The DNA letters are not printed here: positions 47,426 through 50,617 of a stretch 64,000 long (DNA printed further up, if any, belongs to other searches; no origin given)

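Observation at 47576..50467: Giant (~960 aa) PilW-type pseudopilin fused to four FN3-like modules and a lectin-like jelly-roll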

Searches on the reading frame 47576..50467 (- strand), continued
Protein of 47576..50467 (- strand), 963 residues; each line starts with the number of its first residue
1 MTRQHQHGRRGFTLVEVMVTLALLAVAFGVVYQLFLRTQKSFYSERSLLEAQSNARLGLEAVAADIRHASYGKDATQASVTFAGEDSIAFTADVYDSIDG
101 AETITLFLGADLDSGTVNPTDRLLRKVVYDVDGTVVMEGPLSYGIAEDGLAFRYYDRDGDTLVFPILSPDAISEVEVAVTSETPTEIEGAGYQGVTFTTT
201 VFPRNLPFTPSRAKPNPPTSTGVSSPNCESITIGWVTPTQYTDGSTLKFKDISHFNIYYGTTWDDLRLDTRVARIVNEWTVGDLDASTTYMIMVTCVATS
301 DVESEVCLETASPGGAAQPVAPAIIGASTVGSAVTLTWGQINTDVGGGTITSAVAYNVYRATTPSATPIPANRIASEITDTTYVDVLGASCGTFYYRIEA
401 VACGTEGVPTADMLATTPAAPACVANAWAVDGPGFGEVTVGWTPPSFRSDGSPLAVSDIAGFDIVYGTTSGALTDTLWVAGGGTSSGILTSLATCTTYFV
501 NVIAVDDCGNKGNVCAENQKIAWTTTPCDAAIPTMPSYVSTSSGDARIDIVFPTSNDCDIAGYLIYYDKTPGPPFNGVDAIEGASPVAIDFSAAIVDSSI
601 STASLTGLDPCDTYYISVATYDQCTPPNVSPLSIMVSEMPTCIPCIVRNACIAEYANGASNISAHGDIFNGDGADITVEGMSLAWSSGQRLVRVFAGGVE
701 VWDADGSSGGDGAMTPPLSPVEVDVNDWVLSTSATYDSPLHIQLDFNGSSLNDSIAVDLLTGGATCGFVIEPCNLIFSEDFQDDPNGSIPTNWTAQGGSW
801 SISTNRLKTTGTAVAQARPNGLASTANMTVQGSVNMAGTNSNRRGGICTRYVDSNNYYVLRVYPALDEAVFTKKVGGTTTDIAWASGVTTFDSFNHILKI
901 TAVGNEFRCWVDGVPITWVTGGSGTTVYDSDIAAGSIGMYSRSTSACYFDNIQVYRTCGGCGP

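Call 32: fold_search(model_id=the predicted structure, library=pdb)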
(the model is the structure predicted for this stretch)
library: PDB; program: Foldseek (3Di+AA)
matches with E <= 10: 1959; with E <= 0.001: 666
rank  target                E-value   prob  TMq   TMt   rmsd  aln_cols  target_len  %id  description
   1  8q6t_I                1.1e-18  1.00  0.11  0.10  79.2      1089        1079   10  Helical reconstruction of the relaxed thick filament from FIB milled left ventricular mouse myofibrils (released 2023-11-01)
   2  6tpw                  1.7e-17  1.00  0.19  0.40  13.3       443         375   18  Crystal structures of FNIII domain one through four of the human leucocyte common antigen-related protein ( LAR) (released 2020-05-13)
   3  9ba4_A                4.0e-17  1.00  0.16  0.16  33.6       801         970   13  Full-length cross-linked Contactin 2 (CNTN2) (released 2024-07-17)
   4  3t1w                  2.0e-16  1.00  0.15  0.27  14.5       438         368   17  Structure of the four-domain fragment Fn7B89 of oncofetal fibronectin (released 2012-03-21)
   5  8g4l_am               1.0e-15  1.00  0.12  0.11  83.0      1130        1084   10  Cryo-EM structure of the human cardiac myosin filament (released 2023-11-01)
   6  4pbx                  4.5e-15  1.00  0.15  0.22  30.1       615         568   13  Crystal structure of the six N-terminal domains of human receptor protein tyrosine phosphatase sigma (released 2014-11-12)
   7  8qy5_A                8.4e-15  1.00  0.15  0.23  26.1       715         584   11  Structure of interleukin 6. (released 2024-02-21)
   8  8v29_B                1.3e-14  1.00  0.15  0.22  25.5       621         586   15  Cryo-EM structure of human type I OSM receptor complex: model for full extracellular assembly (released 2024-11-20)
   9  1fnf                  1.4e-14  1.00  0.16  0.28  13.6       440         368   17  FRAGMENT OF HUMAN FIBRONECTIN ENCOMPASSING TYPE-III REPEATS 7 THROUGH 10 (released 1996-01-29)
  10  8qy6_A                1.5e-14  1.00  0.15  0.23  24.3       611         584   15  Structure of interleukin 6 (gp130 P496L mutant). (released 2024-02-21)
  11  8v2b_B                2.0e-14  1.00  0.15  0.22  24.8       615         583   15  Cryo-EM structure of mouse type II OSM receptor complex: model for full extracellular assembly (released 2024-11-20)
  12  4yh7_A                2.5e-14  1.00  0.14  0.20  28.1       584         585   16  Crystal structure of PTPdelta ectodomain in complex with IL1RAPL1 (released 2015-05-06)
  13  8d82_A                2.5e-14  1.00  0.14  0.21  25.1       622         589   15  Cryo-EM structure of human IL-6 signaling complex in detergent: model containing full extracellular domains (released 2023-03-29)
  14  7ne1_B                4.2e-14  1.00  0.13  0.31  13.9       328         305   20  Structure of the complex between Netrin-1 and its receptor Neogenin (released 2021-03-31)
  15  6mfa                  4.9e-14  1.00  0.11  0.24  27.5       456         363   14  Fragment of human fibronectin containing the 4th-7th type III domains (released 2019-09-18)
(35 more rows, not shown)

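Call 33: search_protein_families(library=pfam, alignment_id=A1, max_evalue=0.01)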
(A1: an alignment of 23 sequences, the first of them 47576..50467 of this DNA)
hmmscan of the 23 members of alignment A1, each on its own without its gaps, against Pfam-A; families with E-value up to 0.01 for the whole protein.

A. member 1, window:47576-50467:- (963 aa): 3 families
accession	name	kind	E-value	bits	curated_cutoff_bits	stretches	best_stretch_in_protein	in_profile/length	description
PF00041.27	fn3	-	1.2e-09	38.6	25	0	217-298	2-70/84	Fibronectin type III domain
PF07963.17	N_methyl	-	9.4e-08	31.8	21.2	1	8-32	3-27/27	Prokaryotic N-terminal methylation motif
PF16656.11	Pur_ac_phosph_N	-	2.6e-05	25.1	30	0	596-622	56-82/93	Purple acid Phosphatase, N-terminal domain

B. families by the number of members that match (of 23 scanned): 10 families
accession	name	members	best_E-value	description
PF00041.27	fn3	22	5.7e-16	Fibronectin type III domain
PF07963.17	N_methyl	21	3.5e-09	Prokaryotic N-terminal methylation motif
PF16656.11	Pur_ac_phosph_N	16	7.2e-12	Purple acid Phosphatase, N-terminal domain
PF06439.18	3keto-disac_hyd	12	2.4e-11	3-keto-disaccharide hydrolase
PF25059.1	FN3_DSCAM-DSCAML_C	9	4.6e-07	DSCAM/DSCAML C-terminal Fn3-like domain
PF13385.13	Laminin_G_3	9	1.5e-05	Concanavalin A-like lectin/glucanases superfamily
PF25523.1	Ig_RIMBP2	7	1.2e-08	RIMBP2-like, immunoglobulin-like domain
PF19763.6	DUF6250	4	5.4e-05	Domain of unknown function (DUF6250)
PF21708.4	Glyco_hydro_59_C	2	0.00067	Galactocerebrosidase, C-terminal lectin domain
PF02210.31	Laminin_G_2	1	0.0079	Laminin G domain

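Call 68: find_related_loci(query=A1, collection=genome_contigs, flank=6000)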
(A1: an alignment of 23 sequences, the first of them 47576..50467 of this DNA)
Query A1 (963 aa) in genome_contigs; peptide patterns used: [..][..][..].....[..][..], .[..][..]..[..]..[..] (x = any residue, [..] = any of these).
70 stretches matched a pattern; 41 encode a relative of the query (tblastn E <= 1e-3); 41 distinct loci.
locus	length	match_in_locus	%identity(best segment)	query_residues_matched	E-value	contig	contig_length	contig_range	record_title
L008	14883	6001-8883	43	1-962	0e+0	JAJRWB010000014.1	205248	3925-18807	MAG: Candidatus Eisenbacteria bacterium isolate Dive96_bin2.117 k141_681293, whole genome shotgun sequence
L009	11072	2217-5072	43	6-962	0e+0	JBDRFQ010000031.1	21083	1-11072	MAG: Candidatus Eisenbacteria bacterium isolate MEGAHIT-group-1.380 k141_12404299, whole genome shotgun sequence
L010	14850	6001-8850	42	8-962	0e+0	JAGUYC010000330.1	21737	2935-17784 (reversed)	MAG: Gemmatimonadetes bacterium isolate DeMMO4_6 c_000000050178, whole genome shotgun sequence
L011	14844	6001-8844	41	9-962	0e+0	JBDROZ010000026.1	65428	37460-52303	MAG: Candidatus Eisenbacteria bacterium isolate MEGAHIT-group-1.985 k141_2787064, whole genome shotgun sequence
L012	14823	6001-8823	36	2-954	4e-169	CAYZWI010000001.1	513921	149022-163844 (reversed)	MAG TPA_asm: uncultured bacterium isolate SRP192927_co7_350 genome assembly, contig: NODE_1_length_513921_cov_50.299115,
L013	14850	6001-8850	34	5-956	3e-167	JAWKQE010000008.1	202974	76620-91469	MAG: Candidatus Eisenbacteria bacterium isolate ABC2.84 ABC2.84.fa-8, whole genome shotgun sequence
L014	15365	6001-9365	36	4-955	7e-166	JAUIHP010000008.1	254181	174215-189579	MAG: bacterium isolate Co_bin.215 NODE_488_length_254181_cov_1.958060, whole genome shotgun sequence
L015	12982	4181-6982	35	9-954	4e-165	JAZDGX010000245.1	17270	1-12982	MAG: Candidatus Eisenbacteria bacterium isolate MEGAHIT-group-0.29 k141_1983177, whole genome shotgun sequence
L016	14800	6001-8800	40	10-962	0e+0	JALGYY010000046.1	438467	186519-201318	MAG: bacterium isolate LQ108M_Bin_12 LQ108M_Bin_12_scaffold_29, whole genome shotgun sequence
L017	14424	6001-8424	40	9-813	7e-164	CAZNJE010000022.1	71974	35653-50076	MAG TPA_asm: uncultured bacterium isolate SRP141376_co4_8 genome assembly, contig: NODE_644_length_71974_cov_7.694601, w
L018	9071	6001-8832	35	3-955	1e-163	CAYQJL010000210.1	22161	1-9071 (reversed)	MAG TPA_asm: uncultured bacterium isolate SRP067234_co1_21 genome assembly, contig: k99_172712, whole genome shotgun seq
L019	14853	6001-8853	34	5-956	1e-159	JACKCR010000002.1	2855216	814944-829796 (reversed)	MAG: Candidatus Eisenbacteria bacterium isolate HK-STAS-EISE-1 HK-STAS-EISE-1_2, whole genome shotgun sequence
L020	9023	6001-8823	34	3-955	7e-159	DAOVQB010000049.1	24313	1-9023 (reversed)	MAG TPA_asm: Candidatus Eisenbacteria bacterium isolate CSMAG_1564 CSMAG_1564_k141_257738_length_24313_cov_12.2836, whol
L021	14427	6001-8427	36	2-818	5e-155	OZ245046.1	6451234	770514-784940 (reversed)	MAG: Candidatus Eiseniibacteriota bacterium isolate 9d5bca9a-b2ae-4bb4-9135-b14f0b5ecb2e genome assembly, chromosome: 1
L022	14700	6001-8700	34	3-912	4e-154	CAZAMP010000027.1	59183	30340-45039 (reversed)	MAG TPA_asm: uncultured bacterium isolate SRP077602_co10_281 genome assembly, contig: NODE_1459_length_59183_cov_10.5799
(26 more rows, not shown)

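Call 78: find_encoding_contigs(protein=P0003, flank=10000, max_places=1)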
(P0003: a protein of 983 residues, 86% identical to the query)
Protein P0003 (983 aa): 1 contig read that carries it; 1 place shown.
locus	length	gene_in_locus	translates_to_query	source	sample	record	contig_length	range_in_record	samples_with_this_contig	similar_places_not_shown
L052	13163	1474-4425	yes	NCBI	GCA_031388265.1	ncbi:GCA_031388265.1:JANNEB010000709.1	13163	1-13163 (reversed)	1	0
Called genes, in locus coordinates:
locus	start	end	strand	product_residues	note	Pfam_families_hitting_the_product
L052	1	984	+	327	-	?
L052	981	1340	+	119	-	-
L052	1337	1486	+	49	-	-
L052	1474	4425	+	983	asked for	PF07963:N_methyl, PF16656:Pur_ac_phosph_N (faint), PF00041:fn3 (faint)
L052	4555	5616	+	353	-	PF11104:PilM_2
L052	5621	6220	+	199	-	PF05137:PilN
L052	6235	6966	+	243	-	PF04350:PilO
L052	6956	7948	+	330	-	-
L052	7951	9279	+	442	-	PF07660:STN (faint), PF21305:type_II_gspD_N0 (weak), PF03958:Secretin_N, PF00263:Secretin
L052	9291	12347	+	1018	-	PF02369:Big_1, PF09134:Invasin_D3, PF02369:Big_1, PF09134:Invasin_D3 (weak), PF02369:Big_1, PF09134:Invasin_D3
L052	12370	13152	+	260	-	-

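Call 79: find_encoding_contigs(protein=P0005, flank=10000, max_places=1)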
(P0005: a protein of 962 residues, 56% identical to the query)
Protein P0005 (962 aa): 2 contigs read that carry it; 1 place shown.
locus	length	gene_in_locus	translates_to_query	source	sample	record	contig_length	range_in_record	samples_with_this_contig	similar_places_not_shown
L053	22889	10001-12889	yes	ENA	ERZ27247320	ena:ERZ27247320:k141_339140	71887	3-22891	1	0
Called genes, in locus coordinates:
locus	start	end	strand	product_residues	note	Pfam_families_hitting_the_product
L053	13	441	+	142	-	PF07963:N_methyl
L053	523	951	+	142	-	PF07963:N_methyl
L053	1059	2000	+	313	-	PF00005:ABC_tran, PF13304:AAA_21 (weak)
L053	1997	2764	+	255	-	PF10920:DUF2705, PF12679:ABC2_membrane_2, PF12730:ABC2_membrane_4 (weak), PF13346:ABC2_membrane_5 (weak)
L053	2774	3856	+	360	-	-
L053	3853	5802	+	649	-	PF00989:PAS, PF08448:PAS_4, PF00512:HisKA (weak), PF02518:HATPase_c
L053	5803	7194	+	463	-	PF00072:Response_reg, PF00158:Sigma54_activat, PF14532:Sigma54_activ_2, PF07728:AAA_5, PF25601:AAA_lid_14, PF02954:HTH_8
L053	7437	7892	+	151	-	-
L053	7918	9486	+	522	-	PF14341:PilX_N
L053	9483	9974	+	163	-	PF07963:N_methyl (weak)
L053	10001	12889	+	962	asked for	PF07963:N_methyl, PF00041:fn3 (faint), PF16656:Pur_ac_phosph_N (faint)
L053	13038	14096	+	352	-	PF11104:PilM_2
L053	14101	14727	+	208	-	PF05137:PilN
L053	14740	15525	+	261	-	PF04350:PilO, PF10741:T2SSM_b (faint)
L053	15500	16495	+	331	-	-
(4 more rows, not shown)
